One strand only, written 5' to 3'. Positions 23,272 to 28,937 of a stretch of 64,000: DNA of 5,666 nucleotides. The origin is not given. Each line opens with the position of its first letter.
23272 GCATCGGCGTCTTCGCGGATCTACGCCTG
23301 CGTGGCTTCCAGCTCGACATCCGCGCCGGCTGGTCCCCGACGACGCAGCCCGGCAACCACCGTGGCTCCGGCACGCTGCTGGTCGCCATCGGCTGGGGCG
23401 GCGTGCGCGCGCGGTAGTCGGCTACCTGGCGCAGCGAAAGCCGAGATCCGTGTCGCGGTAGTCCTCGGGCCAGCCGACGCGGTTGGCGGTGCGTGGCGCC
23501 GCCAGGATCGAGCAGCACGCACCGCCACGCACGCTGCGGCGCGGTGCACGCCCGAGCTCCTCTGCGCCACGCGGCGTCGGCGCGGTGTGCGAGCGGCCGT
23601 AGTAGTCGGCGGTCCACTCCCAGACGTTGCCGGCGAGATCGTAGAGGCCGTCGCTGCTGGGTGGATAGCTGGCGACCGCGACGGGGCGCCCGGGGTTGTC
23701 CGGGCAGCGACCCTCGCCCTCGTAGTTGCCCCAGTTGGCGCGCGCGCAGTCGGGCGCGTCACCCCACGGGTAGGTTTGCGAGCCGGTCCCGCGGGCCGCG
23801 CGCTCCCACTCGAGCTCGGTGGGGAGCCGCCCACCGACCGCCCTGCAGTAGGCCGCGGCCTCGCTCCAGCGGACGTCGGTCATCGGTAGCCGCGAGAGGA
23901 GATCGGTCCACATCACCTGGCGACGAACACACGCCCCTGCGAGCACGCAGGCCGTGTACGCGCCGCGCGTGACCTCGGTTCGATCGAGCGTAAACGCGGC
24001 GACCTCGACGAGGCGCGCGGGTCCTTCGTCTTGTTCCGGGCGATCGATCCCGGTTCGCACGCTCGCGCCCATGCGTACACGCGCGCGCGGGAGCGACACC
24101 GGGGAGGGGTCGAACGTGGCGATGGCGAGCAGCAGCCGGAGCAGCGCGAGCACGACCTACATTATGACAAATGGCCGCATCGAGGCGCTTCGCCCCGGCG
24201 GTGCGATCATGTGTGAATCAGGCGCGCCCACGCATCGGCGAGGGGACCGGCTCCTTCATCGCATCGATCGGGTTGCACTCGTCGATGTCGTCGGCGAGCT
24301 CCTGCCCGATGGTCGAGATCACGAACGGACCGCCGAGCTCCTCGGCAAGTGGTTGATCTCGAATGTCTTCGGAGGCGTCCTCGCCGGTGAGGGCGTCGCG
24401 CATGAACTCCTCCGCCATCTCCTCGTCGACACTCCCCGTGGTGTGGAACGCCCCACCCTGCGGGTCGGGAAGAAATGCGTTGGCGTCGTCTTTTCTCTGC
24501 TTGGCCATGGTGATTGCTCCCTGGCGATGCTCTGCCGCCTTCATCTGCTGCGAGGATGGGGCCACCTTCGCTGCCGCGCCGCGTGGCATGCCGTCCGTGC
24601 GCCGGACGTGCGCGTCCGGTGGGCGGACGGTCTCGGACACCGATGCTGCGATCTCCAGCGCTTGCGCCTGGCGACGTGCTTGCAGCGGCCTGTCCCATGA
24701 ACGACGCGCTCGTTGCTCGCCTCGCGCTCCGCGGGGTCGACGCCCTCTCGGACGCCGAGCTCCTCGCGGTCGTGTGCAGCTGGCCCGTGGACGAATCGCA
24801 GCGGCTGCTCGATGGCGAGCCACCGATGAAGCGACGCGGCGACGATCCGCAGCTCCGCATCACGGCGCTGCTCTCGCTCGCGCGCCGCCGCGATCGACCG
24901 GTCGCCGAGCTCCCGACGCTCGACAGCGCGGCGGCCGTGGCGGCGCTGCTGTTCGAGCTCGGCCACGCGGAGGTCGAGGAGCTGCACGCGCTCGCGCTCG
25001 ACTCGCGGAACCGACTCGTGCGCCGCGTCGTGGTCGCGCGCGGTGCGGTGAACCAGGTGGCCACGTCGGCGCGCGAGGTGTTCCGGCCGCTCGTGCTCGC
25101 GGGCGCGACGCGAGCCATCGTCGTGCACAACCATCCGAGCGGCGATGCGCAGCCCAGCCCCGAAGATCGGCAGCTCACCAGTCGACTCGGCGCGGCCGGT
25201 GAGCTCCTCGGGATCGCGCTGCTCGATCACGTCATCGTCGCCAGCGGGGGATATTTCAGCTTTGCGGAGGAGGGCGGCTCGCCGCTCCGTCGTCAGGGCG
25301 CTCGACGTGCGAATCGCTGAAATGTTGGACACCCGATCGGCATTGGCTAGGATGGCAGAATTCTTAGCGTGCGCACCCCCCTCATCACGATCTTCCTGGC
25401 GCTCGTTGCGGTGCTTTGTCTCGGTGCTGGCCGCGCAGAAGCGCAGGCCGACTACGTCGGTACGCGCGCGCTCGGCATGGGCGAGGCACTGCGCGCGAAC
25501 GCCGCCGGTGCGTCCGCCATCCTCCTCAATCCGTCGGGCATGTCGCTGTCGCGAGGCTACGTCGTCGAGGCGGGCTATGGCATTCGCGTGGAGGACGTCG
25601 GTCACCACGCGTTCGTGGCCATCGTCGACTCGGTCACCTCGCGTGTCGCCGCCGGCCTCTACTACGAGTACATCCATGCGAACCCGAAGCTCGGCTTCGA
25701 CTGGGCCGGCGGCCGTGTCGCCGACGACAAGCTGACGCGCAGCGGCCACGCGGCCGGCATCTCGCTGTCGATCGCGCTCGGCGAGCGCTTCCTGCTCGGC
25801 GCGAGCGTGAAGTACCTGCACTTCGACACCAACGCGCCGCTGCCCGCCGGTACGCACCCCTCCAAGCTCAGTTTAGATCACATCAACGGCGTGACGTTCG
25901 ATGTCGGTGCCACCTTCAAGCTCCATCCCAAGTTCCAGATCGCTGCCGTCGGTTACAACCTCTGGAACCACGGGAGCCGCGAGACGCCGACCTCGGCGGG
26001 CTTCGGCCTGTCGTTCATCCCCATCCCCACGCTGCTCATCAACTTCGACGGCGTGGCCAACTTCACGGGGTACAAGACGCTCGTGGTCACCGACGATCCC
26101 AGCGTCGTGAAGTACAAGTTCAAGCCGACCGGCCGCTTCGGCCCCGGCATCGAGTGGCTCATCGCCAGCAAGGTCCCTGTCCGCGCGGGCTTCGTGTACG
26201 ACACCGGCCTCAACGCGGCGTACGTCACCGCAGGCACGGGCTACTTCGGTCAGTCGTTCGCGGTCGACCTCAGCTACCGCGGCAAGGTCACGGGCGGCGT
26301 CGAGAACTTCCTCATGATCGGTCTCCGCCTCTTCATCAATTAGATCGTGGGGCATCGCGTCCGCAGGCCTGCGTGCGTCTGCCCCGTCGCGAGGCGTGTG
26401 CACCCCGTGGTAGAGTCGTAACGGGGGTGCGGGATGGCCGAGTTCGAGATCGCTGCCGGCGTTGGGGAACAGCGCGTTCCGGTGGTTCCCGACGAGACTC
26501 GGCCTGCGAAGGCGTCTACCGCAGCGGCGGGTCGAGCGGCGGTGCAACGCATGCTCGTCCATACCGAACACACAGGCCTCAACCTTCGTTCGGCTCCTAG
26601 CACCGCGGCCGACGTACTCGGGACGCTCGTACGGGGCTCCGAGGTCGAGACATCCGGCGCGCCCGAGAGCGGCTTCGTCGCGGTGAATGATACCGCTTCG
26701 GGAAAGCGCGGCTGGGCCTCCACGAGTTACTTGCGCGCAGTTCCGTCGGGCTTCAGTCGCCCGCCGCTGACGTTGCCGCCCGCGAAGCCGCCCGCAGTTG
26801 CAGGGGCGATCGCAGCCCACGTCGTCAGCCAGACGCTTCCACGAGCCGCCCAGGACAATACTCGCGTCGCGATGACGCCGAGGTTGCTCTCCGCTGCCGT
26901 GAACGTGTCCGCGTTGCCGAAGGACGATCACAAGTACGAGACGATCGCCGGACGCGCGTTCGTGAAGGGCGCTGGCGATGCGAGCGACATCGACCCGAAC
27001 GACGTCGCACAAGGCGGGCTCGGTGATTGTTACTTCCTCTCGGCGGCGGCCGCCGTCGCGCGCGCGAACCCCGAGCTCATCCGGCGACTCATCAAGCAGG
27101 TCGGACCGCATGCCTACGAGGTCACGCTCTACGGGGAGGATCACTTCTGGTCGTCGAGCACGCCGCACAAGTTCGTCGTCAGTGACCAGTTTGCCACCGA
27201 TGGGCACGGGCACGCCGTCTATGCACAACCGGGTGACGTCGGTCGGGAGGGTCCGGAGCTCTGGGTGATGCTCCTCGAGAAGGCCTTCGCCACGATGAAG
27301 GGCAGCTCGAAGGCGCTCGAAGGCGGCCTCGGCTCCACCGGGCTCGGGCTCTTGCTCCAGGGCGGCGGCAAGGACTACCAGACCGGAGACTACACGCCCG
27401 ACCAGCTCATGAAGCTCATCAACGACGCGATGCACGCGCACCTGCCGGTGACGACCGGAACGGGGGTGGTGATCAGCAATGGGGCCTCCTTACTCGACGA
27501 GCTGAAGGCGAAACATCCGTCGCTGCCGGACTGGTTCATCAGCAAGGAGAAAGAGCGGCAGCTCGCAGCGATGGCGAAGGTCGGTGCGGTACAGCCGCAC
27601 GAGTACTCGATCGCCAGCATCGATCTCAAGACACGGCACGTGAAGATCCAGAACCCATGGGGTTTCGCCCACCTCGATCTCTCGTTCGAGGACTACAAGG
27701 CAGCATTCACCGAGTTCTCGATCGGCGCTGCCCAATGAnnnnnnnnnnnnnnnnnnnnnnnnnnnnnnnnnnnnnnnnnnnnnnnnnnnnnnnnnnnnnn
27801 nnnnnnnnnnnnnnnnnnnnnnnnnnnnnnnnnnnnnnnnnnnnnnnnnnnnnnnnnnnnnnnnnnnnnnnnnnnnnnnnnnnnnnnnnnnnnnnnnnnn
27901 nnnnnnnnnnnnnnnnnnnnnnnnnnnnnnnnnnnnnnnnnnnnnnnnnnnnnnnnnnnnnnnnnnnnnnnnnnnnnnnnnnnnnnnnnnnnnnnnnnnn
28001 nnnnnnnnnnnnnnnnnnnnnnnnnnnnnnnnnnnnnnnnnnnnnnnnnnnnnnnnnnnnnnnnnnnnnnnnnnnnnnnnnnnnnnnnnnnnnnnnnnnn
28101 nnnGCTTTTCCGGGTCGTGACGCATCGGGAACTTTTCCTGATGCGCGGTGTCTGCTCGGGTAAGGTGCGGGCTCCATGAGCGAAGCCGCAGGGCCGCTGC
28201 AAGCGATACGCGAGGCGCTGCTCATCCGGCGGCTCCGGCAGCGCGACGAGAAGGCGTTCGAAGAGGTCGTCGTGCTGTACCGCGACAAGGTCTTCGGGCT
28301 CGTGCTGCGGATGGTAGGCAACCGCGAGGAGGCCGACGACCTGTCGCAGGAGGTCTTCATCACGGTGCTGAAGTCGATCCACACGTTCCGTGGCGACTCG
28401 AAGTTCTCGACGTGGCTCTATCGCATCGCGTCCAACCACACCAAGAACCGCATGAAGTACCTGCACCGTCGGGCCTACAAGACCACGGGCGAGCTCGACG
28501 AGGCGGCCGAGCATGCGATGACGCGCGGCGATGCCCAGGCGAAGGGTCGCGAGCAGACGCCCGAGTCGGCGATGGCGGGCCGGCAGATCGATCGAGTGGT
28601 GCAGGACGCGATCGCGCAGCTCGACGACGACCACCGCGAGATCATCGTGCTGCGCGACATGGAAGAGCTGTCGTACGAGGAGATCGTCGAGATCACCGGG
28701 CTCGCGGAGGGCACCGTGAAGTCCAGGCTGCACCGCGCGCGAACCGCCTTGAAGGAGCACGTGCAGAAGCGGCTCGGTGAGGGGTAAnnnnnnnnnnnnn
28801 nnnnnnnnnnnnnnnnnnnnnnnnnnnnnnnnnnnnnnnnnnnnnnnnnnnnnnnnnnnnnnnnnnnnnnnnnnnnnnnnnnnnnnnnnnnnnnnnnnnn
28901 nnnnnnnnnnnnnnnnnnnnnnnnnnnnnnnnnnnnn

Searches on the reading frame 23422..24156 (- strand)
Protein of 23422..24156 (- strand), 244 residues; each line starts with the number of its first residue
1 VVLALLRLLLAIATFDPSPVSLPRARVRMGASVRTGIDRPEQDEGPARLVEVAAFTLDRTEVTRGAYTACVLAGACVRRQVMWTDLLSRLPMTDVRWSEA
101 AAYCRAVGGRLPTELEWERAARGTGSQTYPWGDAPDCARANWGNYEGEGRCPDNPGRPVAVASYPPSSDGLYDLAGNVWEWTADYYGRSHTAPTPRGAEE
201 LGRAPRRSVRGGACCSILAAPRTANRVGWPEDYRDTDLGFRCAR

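Call 53: search_protein_families(library=pfam, proteins=[window:23422-24156:-], max_evalue=0.001)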
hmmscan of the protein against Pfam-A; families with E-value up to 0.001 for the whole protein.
window:23422-24156:- (244 aa): 1 family
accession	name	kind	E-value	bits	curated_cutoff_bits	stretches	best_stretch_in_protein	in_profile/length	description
PF03781.23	FGE-sulfatase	-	5.5e-46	157.7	23.3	1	20-244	6-255/255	Sulfatase-modifying factor enzyme 1-like domain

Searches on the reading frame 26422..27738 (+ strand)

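Call 53: search_protein_families(library=pfam, proteins=[window:26422-27738:+], max_evalue=0.001)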
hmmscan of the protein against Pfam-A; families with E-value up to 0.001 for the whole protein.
window:26422-27738:+ (438 aa): 2 families
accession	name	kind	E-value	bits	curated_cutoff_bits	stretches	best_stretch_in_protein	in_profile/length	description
PF00648.27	Peptidase_C2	-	3.6e-22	79.2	23.8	1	189-417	44-246/297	Calpain family cysteine protease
PF08239.17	SH3_3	-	3.2e-10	40.5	27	1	51-104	1-53/54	Bacterial SH3 domain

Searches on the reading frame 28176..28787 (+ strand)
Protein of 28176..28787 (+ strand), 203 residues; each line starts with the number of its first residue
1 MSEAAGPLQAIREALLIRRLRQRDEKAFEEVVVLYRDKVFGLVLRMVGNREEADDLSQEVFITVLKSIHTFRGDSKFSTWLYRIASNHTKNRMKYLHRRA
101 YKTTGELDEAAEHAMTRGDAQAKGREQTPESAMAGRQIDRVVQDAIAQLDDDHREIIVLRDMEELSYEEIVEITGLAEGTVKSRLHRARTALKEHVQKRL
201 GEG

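Call 9: search_protein_families(library=pfam, proteins=[window:28176-28787:+], max_evalue=0.01)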
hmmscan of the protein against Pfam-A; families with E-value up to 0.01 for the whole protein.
window:28176-28787:+ (203 aa): 4 families
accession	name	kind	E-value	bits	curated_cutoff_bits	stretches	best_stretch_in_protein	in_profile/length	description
PF04542.20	Sigma70_r2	-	3.7e-17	62.3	24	1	34-95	4-67/71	Sigma-70 region 2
PF08281.18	Sigma70_r4_2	-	5.1e-17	61.7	25.7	1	141-192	3-54/54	Sigma-70, region 4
PF04545.22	Sigma70_r4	-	1.7e-12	47.1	24.1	1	145-194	1-50/50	Sigma-70, region 4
PF07638.17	Sigma70_ECF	-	0.0004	20.8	21.1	1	17-197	8-184/185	ECF sigma factor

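Call 10: search_protein_families(library=ncbifam, proteins=[window:28176-28787:+], max_evalue=0.01)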
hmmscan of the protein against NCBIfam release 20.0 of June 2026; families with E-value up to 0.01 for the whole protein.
window:28176-28787:+ (203 aa): 103 families (the best 25 are shown)
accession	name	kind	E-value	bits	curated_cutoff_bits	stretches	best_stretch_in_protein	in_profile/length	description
NF007223.0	PRK09641.1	equivalog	4e-44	150.7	209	1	16-198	8-186/187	RNA polymerase sigma factor SigW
TIGR02948.1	SigW_bacill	equivalog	3.4e-42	144.6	243.1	1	16-197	8-185/187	RNA polymerase sigma factor SigW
TIGR02939.1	RpoE_Sigma70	equivalog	6.2e-42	143.8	236.15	1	14-197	8-187/190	RNA polymerase sigma factor RpoE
NF008888.0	PRK11922.1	equivalog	9.9e-42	143.1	204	1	7-202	11-202/231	RNA polymerase sigma factor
NF009171.0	PRK12518.1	equivalog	2e-37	128.9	208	1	12-199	13-187/191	RNA polymerase sigma factor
NF009166.1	PRK12513.1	equivalog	2.4e-37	128.6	206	1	14-197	10-187/193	RNA polymerase sigma factor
NF006930.0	PRK09415.1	subfamily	5.4e-34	117.6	198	1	24-198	14-177/179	RNA polymerase factor sigma C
NF007229.0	PRK09647.1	equivalog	3.7e-33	114.7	265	1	26-199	44-205/220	RNA polymerase sigma factor SigE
TIGR02937.1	sigma70-ECF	superfamily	5.3e-32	110.7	42.9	1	27-195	2-164/165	sigma-70 family RNA polymerase sigma factor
NF007225.0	PRK09643.1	equivalog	4.3e-30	104.9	190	1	12-197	13-183/204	RNA polymerase sigma factor SigM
TIGR02950.1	SigM_subfam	subfamily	2.1e-29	102.4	147.95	1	28-196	2-158/159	RNA polymerase sigma factor, SigM family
NF058625.1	sigma_PG0214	equivalog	3.7e-28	98.4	130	1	25-199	3-164/170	GFO_1088 family ECF-type sigma factor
NF004113.0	PRK05602.1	equivalog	2.4e-27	95.9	208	1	13-199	32-204/211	RNA polymerase sigma factor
NF007216.0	PRK09638.1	equivalog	7.1e-27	94.3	194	1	12-197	4-175/180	RNA polymerase sigma factor SigY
TIGR02952.1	Sig70_famx2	equivalog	2.7e-26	92.5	206.45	1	16-194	1-168/170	ECF subfamily RNA polymerase sigma factor, BldN family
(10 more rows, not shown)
